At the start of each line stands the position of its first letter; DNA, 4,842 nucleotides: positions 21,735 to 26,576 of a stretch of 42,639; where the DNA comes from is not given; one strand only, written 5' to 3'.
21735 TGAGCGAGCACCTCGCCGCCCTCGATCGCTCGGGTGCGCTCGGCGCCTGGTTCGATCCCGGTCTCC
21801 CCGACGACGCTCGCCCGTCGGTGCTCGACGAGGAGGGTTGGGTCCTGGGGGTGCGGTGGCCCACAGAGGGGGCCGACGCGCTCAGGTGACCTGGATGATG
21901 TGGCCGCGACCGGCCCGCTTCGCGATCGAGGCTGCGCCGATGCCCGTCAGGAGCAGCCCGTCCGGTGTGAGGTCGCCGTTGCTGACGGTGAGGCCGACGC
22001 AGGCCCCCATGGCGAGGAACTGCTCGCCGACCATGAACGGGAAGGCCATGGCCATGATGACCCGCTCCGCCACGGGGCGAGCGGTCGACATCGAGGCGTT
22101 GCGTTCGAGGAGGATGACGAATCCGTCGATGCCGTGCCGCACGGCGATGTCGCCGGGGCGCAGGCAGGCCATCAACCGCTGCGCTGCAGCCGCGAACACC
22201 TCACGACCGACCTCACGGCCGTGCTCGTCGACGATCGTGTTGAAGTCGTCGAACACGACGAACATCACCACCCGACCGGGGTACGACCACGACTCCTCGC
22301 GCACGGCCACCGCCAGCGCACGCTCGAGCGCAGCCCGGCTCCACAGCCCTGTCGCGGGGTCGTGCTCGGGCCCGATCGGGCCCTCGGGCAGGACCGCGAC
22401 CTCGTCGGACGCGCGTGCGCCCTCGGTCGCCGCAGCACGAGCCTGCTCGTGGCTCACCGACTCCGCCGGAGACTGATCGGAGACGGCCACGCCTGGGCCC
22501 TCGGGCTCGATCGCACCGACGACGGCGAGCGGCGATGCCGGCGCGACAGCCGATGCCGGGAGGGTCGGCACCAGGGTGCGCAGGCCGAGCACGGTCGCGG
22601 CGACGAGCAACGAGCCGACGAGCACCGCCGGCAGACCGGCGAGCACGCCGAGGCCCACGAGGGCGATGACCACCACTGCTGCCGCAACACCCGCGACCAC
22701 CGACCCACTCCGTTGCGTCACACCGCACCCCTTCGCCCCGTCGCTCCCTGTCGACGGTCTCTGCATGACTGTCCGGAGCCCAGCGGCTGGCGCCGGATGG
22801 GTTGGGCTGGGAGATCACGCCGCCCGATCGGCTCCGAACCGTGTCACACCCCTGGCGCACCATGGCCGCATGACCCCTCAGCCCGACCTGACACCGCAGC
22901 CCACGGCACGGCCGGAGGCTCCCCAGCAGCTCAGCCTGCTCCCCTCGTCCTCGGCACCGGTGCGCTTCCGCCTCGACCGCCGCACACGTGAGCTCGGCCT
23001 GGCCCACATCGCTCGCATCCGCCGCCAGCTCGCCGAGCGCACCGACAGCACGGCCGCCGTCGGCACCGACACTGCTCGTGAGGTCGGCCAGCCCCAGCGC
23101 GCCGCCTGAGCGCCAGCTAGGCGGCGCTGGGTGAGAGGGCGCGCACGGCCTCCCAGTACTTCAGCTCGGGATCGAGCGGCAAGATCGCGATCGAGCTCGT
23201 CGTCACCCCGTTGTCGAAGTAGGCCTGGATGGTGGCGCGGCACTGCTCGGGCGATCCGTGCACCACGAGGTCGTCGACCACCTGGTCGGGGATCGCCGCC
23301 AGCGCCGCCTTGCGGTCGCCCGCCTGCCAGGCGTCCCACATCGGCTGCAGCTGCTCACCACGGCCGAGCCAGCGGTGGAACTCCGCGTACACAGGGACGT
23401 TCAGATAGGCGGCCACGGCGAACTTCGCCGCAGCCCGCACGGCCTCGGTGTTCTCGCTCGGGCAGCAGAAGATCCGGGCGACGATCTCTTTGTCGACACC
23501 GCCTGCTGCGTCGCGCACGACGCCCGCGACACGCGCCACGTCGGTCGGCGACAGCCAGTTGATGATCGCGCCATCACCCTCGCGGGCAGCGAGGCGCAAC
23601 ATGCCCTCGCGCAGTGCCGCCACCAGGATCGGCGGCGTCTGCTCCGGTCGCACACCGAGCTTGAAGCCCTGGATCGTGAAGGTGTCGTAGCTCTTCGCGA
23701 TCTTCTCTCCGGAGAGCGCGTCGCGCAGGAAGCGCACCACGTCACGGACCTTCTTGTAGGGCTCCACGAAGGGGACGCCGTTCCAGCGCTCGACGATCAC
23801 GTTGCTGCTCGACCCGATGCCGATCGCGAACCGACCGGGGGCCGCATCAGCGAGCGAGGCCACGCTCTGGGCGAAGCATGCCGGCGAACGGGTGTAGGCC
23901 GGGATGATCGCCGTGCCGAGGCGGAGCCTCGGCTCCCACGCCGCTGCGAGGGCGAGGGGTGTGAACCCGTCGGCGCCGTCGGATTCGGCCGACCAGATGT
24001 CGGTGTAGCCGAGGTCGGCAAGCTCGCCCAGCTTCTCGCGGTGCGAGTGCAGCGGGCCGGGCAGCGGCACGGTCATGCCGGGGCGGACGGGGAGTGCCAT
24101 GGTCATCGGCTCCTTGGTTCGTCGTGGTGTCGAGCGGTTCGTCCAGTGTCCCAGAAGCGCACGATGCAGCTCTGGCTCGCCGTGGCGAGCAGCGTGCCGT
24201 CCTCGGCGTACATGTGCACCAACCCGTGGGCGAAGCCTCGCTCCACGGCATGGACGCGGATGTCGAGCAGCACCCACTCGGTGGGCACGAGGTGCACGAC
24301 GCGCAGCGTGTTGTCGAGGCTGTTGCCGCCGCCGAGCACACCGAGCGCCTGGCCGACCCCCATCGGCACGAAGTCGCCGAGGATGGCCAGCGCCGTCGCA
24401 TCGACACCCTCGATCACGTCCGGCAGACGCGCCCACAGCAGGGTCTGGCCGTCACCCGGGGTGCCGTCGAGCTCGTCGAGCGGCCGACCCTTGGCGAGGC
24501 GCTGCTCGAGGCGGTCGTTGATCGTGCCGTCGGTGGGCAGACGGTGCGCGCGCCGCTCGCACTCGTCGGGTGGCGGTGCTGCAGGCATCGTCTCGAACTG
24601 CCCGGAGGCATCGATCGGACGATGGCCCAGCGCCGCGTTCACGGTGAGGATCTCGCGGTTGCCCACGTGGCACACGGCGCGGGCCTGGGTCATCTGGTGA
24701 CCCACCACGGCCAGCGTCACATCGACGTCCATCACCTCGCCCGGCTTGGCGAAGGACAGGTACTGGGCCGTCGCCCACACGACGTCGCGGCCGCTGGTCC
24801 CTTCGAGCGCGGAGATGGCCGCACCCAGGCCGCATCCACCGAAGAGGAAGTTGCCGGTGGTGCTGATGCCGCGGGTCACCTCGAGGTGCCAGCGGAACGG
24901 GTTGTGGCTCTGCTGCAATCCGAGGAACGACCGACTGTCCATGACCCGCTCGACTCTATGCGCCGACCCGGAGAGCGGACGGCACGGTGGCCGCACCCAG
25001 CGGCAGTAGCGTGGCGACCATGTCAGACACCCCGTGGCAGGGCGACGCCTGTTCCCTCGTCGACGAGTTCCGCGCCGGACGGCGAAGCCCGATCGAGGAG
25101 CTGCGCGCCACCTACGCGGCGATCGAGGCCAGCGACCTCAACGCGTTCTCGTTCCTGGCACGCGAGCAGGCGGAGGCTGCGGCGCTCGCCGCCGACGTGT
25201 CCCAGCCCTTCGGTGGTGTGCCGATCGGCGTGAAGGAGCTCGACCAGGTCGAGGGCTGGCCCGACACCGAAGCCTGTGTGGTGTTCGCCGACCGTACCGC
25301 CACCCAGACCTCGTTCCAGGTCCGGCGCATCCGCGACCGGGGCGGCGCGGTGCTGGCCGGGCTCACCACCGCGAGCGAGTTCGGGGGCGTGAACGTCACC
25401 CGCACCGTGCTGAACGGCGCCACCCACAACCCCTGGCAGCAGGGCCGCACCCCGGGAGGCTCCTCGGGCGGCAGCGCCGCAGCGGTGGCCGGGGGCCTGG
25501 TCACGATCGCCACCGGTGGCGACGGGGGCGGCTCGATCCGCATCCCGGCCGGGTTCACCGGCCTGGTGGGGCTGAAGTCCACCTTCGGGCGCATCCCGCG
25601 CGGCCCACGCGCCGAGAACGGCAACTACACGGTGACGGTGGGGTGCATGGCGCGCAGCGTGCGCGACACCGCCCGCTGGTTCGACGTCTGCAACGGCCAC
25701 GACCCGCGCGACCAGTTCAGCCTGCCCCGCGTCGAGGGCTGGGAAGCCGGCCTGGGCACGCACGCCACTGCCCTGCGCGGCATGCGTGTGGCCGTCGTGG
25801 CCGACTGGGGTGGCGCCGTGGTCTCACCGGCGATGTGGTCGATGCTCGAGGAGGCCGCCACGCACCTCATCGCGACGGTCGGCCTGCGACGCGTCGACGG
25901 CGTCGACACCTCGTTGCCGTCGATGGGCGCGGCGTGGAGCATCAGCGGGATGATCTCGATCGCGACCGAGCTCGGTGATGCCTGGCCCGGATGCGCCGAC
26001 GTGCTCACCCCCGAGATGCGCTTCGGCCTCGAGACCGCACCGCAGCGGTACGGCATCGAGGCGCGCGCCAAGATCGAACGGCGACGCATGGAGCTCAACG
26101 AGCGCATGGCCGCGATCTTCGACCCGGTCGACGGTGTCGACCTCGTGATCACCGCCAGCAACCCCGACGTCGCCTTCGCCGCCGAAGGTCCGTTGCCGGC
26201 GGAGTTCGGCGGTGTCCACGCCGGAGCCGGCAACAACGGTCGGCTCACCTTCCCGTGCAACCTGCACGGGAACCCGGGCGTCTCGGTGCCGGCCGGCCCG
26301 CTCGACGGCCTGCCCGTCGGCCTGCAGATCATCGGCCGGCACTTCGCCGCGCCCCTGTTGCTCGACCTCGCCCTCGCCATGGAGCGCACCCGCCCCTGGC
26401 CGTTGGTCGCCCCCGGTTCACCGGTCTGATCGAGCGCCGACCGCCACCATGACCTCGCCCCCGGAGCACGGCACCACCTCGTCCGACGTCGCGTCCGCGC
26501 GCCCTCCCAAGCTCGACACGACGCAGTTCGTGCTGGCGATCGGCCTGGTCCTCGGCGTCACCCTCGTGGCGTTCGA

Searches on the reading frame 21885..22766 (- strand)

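Call 69: search_protein_families(library=pfam, proteins=[window:21885-22766:-], max_evalue=0.00001)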
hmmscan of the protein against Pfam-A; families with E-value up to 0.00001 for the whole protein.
window:21885-22766:- (294 aa): 1 family
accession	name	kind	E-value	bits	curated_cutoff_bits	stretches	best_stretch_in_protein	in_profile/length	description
PF00990.26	GGDEF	-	7.1e-20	71.8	23.8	1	135-286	3-158/161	Diguanylate cyclase, GGDEF domain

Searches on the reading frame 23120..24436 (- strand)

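Call 69: search_protein_families(library=pfam, proteins=[window:23120-24436:-], max_evalue=0.00001)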
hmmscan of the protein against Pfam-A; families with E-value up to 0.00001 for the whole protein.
window:23120-24436:- (439 aa): 1 family
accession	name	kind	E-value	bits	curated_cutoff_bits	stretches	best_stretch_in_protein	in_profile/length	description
PF00296.26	Bac_luciferase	-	1.3e-59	202.6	27.9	1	115-412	7-313/314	Luciferase-like monooxygenase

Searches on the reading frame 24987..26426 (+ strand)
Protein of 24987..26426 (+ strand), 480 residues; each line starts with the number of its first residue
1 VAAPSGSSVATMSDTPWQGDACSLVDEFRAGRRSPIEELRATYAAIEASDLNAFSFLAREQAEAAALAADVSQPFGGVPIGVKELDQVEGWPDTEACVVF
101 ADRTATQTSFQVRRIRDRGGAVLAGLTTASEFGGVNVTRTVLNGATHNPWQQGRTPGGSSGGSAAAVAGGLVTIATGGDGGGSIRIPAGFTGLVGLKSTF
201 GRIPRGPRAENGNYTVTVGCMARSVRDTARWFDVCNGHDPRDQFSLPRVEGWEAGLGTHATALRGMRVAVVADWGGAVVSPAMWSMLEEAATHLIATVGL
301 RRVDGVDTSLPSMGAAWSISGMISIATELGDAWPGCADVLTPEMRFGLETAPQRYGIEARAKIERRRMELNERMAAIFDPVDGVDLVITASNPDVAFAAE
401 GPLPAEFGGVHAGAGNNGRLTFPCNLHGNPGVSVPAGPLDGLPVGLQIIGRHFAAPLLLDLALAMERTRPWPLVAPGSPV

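Call 69: search_protein_families(library=pfam, proteins=[window:24987-26426:+], max_evalue=0.00001)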
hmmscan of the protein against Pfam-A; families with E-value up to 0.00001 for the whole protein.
window:24987-26426:+ (480 aa): 1 family
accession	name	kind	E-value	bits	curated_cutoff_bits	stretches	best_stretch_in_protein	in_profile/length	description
PF01425.27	Amidase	-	9.9e-74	249.4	27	1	39-457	3-443/445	Amidase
